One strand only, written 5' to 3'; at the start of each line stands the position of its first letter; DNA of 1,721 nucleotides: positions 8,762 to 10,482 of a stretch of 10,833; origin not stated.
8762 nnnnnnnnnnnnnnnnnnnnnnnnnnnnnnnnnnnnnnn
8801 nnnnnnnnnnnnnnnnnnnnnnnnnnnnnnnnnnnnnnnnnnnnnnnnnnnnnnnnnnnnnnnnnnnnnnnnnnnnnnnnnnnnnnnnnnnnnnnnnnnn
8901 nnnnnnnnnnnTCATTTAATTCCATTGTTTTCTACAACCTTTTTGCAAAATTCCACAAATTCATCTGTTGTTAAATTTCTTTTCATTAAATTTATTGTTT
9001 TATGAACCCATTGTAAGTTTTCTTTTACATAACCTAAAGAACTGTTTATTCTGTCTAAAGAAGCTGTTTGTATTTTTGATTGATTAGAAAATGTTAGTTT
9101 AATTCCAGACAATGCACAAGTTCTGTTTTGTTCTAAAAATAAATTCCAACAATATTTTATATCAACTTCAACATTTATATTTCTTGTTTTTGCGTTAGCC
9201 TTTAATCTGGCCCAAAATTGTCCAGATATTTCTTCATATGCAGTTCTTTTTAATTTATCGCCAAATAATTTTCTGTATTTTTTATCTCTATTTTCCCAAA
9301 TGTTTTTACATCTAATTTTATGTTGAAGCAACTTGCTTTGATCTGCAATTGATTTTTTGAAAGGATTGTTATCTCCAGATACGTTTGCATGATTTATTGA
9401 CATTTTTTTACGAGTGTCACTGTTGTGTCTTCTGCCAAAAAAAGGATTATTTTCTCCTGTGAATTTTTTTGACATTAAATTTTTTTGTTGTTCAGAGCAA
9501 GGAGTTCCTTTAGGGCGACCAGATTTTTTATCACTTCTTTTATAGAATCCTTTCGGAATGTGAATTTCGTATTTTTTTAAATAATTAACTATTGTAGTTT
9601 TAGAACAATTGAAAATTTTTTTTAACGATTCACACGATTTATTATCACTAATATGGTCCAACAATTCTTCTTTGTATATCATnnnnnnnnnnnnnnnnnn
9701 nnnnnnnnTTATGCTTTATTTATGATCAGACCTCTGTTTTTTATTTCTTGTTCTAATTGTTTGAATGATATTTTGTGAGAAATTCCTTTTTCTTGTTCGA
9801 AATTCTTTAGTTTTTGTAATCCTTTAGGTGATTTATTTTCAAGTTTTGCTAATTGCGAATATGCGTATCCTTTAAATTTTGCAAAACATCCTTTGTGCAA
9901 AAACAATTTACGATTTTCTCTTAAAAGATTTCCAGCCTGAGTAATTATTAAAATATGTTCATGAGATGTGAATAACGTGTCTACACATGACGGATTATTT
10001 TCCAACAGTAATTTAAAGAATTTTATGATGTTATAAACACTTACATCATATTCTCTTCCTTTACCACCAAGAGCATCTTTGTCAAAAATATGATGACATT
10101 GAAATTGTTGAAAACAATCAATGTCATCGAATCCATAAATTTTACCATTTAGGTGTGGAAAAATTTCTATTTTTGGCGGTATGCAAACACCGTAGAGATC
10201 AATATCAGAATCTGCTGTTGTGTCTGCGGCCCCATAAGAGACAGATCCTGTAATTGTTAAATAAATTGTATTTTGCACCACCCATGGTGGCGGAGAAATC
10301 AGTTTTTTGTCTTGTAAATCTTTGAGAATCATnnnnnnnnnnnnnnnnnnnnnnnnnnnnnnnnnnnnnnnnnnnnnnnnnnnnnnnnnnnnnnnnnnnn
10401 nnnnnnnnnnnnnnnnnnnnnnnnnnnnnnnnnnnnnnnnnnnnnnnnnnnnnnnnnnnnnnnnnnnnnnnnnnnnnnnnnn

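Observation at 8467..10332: Free-standing homing-endonuclease gene wedged exactly between a nucleotidyltransferase and a helical protein, all in a markedly AT-richer block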

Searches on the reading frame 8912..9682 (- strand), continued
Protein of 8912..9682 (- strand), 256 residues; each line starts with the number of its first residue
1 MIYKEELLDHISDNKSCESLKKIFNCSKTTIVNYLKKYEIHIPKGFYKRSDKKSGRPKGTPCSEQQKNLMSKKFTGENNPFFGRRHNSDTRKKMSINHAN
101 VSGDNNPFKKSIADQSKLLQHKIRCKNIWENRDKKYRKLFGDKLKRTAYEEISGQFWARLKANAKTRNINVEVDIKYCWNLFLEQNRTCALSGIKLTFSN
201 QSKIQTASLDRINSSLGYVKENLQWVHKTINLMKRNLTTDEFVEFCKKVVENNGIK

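Call 73: find_related_loci(query=A3, collection=viral_contigs, flank=2500)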
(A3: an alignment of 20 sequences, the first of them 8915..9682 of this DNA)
Query A3 (256 aa) in viral_contigs; peptide patterns used: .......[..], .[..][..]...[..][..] (x = any residue, [..] = any of these).
600 stretches matched a pattern (row limit reached: there are more); 567 encode a relative of the query (tblastn E <= 1e-3); the best 80 are kept; 80 distinct loci.
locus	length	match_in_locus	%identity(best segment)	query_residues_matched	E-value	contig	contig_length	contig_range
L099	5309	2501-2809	55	148-251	2e-33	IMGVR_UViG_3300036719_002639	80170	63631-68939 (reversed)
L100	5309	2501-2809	55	148-251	2e-33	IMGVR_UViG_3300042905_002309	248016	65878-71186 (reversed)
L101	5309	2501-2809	55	148-251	2e-33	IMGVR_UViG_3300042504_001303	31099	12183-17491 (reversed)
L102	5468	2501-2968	43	110-256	2e-31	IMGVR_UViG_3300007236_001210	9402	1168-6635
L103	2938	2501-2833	50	145-252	4e-31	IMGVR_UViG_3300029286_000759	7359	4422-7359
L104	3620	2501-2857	45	137-253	2e-30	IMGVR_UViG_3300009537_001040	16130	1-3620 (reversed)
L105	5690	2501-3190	35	2-251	1e-30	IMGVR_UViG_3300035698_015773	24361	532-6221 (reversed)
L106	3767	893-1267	49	137-254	4e-30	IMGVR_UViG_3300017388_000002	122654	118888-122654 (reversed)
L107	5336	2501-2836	52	146-252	5e-30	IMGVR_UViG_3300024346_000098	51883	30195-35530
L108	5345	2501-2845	45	142-252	5e-30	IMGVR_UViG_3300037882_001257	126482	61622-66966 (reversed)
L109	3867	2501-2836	52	146-252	4e-30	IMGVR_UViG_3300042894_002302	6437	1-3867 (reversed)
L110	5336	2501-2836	52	146-252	5e-30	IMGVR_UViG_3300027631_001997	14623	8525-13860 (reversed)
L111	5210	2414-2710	51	151-250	6e-30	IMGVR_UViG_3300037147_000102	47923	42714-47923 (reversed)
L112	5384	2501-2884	42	124-253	3e-29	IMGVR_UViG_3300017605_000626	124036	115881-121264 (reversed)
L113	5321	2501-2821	50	147-252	4e-29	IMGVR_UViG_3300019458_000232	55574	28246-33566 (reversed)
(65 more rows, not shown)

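Call 74: find_related_loci(query=A3, collection=metagenome_contigs, flank=2500)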
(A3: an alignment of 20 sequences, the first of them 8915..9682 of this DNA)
Query A3 (256 aa) in metagenome_contigs; peptide patterns used: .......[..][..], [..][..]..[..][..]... (x = any residue, [..] = any of these).
600 stretches matched a pattern (row limit reached: there are more); 468 encode a relative of the query (tblastn E <= 1e-3); the best 80 are kept; 80 distinct loci.
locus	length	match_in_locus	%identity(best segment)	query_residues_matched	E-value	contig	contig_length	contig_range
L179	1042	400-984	55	55-250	2e-65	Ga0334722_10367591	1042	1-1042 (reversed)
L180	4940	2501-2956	44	4-155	2e-34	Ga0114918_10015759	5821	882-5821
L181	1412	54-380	53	148-253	2e-33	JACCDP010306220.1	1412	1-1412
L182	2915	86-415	52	148-254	6e-32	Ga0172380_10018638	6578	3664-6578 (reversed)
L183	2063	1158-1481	53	147-253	3e-32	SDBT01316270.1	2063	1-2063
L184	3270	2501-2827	54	148-250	8e-32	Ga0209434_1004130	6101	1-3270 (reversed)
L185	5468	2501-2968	43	110-256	2e-31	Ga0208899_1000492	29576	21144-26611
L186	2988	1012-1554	41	70-249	8e-32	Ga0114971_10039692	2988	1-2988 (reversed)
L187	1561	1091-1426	50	148-253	1e-31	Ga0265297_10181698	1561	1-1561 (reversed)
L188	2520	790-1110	48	147-253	6e-31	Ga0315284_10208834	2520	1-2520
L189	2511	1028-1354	49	147-252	6e-31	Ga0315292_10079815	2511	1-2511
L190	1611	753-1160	43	1-136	8e-31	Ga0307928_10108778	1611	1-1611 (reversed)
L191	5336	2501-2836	52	146-252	3e-30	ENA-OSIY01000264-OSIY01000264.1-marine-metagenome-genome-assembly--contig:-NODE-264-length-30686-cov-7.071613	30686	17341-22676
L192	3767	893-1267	49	137-254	2e-30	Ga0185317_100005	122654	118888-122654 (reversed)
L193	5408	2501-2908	42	11-146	4e-30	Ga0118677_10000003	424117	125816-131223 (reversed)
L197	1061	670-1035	42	135-256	1e-30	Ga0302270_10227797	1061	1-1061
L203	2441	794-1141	53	148-254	2e-29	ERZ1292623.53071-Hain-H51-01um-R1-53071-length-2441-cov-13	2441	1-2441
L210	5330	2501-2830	45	148-253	7e-29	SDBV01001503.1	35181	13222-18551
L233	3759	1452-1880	41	1-144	1e-27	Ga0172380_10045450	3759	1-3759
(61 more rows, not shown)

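Call 80: search_protein_families(library=pfam, proteins=[L180:2480-3391:+, L233:1242-2282:+, L210:2153-2857:+, L203:593-1144:+, L190:723-1610:+], max_evalue=0.05)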
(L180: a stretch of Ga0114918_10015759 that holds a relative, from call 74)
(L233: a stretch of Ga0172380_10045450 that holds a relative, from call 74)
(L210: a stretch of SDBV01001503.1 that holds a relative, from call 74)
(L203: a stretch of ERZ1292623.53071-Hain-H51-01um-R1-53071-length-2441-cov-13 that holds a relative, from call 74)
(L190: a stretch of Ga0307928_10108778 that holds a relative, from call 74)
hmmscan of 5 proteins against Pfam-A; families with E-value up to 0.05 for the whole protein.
L180:2480-3391:+ (303 aa): 2 families
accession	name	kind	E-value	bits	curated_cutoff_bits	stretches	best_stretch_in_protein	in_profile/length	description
PF07460.16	NUMOD3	-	2.8e-08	34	20.4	1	62-98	1-37/37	NUMOD3 motif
PF13384.12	HTH_23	-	0.026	14.8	24.6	0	11-41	10-40/50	Homeodomain-like domain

L233:1242-2282:+ (346 aa): 4 families
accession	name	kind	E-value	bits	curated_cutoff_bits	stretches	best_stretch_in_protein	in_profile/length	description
PF07460.16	NUMOD3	-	1.2e-07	32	20.4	1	128-163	1-36/37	NUMOD3 motif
PF02796.21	HTH_7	-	0.00051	20.5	23.8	0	11-39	10-38/45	Helix-turn-helix domain of resolvase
PF08722.17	Tn7_TnsA-like_N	-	0.002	19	26.5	1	264-332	3-84/85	TnsA-like endonuclease N terminal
PF13936.12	HTH_38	-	0.023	14.9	27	1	12-46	10-44/44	Helix-turn-helix domain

L210:2153-2857:+ (234 aa): 2 families
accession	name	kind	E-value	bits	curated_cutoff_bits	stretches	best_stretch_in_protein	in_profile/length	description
PF13518.12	HTH_28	-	0.011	16.2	25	0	14-43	8-37/52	Helix-turn-helix domain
PF01710.22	HTH_Tnp_IS630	-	0.022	15.2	21.3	0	3-48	54-100/119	Transposase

L203:593-1144:+ (183 aa): 0 families

L190:723-1610:+ (296 aa): 5 families
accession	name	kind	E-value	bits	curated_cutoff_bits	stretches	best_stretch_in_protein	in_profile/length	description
PF07460.16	NUMOD3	-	1.3e-10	41.4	20.4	1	70-104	3-37/37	NUMOD3 motif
PF08722.17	Tn7_TnsA-like_N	-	1.2e-08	35.8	26.5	1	203-278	1-85/85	TnsA-like endonuclease N terminal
PF15978.11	TnsD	-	0.005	16.4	32.4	1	12-156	186-316/355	Tn7-like transposition protein D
PF13384.12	HTH_23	-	0.0089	16.3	24.6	1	18-48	12-41/50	Homeodomain-like domain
PF13518.12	HTH_28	-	0.037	14.6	25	0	17-48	6-36/52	Helix-turn-helix domain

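Call 81: search_protein_families(library=phrogs, proteins=[L180:2480-3391:+, L233:1242-2282:+, L210:2153-2857:+, L203:593-1144:+, L190:723-1610:+], max_evalue=0.001)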
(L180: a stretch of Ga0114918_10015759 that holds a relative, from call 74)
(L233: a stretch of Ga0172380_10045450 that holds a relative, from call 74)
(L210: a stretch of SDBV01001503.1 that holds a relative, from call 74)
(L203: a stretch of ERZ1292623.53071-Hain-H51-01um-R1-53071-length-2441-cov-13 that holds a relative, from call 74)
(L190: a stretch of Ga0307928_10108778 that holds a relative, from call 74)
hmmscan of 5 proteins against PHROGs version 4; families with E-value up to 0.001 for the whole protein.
L180:2480-3391:+ (303 aa): 4 families
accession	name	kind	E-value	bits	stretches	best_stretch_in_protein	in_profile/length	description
phrog_218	-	connector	8.6e-12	46.3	1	173-240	19-88/148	head closure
phrog_22215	-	unknown function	5.2e-10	40.6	1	92-240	158-273/324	-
phrog_14892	-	connector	8.5e-05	24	1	190-240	3-54/117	head closure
phrog_8008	-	DNA, RNA and nucleotide metabolism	0.00031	21.4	1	13-66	9-54/66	DNA binding protein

L233:1242-2282:+ (346 aa): 6 families
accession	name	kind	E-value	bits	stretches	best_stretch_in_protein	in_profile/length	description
phrog_218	-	connector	3.2e-11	44.5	1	241-319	19-104/148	head closure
phrog_22417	-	unknown function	1.2e-06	29.3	1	246-328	173-250/291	-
phrog_12823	-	unknown function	0.00013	22.2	0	6-98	189-279/417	-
phrog_11108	-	unknown function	0.00025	22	0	74-120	53-99/180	-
phrog_14131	-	DNA, RNA and nucleotide metabolism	0.00033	20.9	1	3-51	231-281/351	DNA binding protein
phrog_8446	-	DNA, RNA and nucleotide metabolism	0.00086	20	0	18-116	24-104/211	HNH endonuclease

L210:2153-2857:+ (234 aa): 10 families
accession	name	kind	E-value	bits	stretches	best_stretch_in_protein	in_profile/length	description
phrog_374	-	DNA, RNA and nucleotide metabolism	2.4e-23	83.8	1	47-211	187-355/617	HNH endonuclease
phrog_3322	-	DNA, RNA and nucleotide metabolism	3.4e-21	76.8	1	121-216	51-142/162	endonuclease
phrog_1035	-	DNA, RNA and nucleotide metabolism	9.9e-13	49.5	1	78-224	61-227/271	endonuclease VII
phrog_3118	-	DNA, RNA and nucleotide metabolism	3.5e-12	47.4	1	130-210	22-99/287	HNH endonuclease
phrog_1400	-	moron, auxiliary metabolic gene and host takeover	1.7e-10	42.2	1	128-214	15-93/251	Srd anti-sigma factor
phrog_3377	-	DNA, RNA and nucleotide metabolism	8.6e-06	26.7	1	172-208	58-94/196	HNH endonuclease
phrog_4592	-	moron, auxiliary metabolic gene and host takeover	2.2e-05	25.4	1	130-216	68-141/170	decoy of host sigma70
phrog_8790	-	DNA, RNA and nucleotide metabolism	0.00021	22.3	1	148-202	61-97/241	restriction endonuclease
phrog_8446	-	DNA, RNA and nucleotide metabolism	0.00029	21.6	1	7-50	61-104/211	HNH endonuclease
phrog_22195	-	unknown function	0.0009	20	0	57-109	10-58/148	-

L203:593-1144:+ (183 aa): 7 families
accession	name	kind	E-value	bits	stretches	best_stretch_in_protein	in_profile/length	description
phrog_3322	-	DNA, RNA and nucleotide metabolism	3.2e-18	67.1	1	81-180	56-150/162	endonuclease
phrog_1035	-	DNA, RNA and nucleotide metabolism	4.6e-16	60.5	1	19-181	49-228/271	endonuclease VII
phrog_374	-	DNA, RNA and nucleotide metabolism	5.5e-14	52.9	1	1-172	191-360/617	HNH endonuclease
phrog_3118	-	DNA, RNA and nucleotide metabolism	8.7e-12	46.1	1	90-170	27-103/287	HNH endonuclease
phrog_1400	-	moron, auxiliary metabolic gene and host takeover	4.8e-09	37.4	1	93-172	25-95/251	Srd anti-sigma factor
phrog_3377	-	DNA, RNA and nucleotide metabolism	4.1e-05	24.5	1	135-165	65-95/196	HNH endonuclease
phrog_8790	-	DNA, RNA and nucleotide metabolism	0.0007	20.6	0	125-160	64-99/241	restriction endonuclease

L190:723-1610:+ (296 aa): 6 families
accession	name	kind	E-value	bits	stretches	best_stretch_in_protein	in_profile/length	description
phrog_218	-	connector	4.5e-17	63.5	1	183-263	20-103/148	head closure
phrog_14892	-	connector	6.5e-05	24.3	0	198-256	2-61/117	head closure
phrog_655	-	DNA, RNA and nucleotide metabolism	8.2e-05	23.7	1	71-251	125-309/343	homing endonuclease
phrog_15427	-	DNA, RNA and nucleotide metabolism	0.00011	22.9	1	150-293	127-265/270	endonuclease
phrog_8446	-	DNA, RNA and nucleotide metabolism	0.0005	20.8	0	17-84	65-109/211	HNH endonuclease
phrog_9217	-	transcription regulation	0.0006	21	0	20-51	48-79/111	transcriptional regulator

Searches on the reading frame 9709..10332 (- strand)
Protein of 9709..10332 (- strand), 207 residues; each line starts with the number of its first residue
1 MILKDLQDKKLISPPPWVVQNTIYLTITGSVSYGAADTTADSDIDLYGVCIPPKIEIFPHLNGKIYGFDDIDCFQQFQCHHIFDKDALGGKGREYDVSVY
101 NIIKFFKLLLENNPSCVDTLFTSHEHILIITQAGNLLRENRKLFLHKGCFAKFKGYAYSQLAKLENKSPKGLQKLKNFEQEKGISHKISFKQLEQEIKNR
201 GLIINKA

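Call 3: search_protein_families(library=pfam, proteins=[window:9709-10332:-], max_evalue=0.1)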
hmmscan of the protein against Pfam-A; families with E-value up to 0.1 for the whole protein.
window:9709-10332:- (207 aa): 1 family
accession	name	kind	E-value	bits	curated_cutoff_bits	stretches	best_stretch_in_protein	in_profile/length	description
PF10127.15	RlaP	-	7.2e-11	42.7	23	1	21-168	19-144/249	RNA repair pathway DNA polymerase beta family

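Call 4: search_protein_families(library=phrogs, proteins=[window:9709-10332:-], max_evalue=0.01)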
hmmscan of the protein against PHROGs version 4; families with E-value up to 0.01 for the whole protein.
window:9709-10332:- (207 aa): 1 family
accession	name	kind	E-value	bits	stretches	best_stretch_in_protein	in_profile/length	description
phrog_388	-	DNA, RNA and nucleotide metabolism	2.2e-24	87.2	1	19-181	35-178/351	nucleotidyltransferase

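Call 17: search_protein_families(library=ncbifam, proteins=[window:9709-10332:-], max_evalue=0.1)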
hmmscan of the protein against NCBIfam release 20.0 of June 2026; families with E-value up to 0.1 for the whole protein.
window:9709-10332:- (207 aa): 0 families

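Call 62: search_protein_families(library=padloc, proteins=[window:9709-10332:-], max_evalue=0.01)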
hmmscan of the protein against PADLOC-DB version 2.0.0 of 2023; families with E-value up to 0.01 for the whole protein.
window:9709-10332:- (207 aa): 0 families
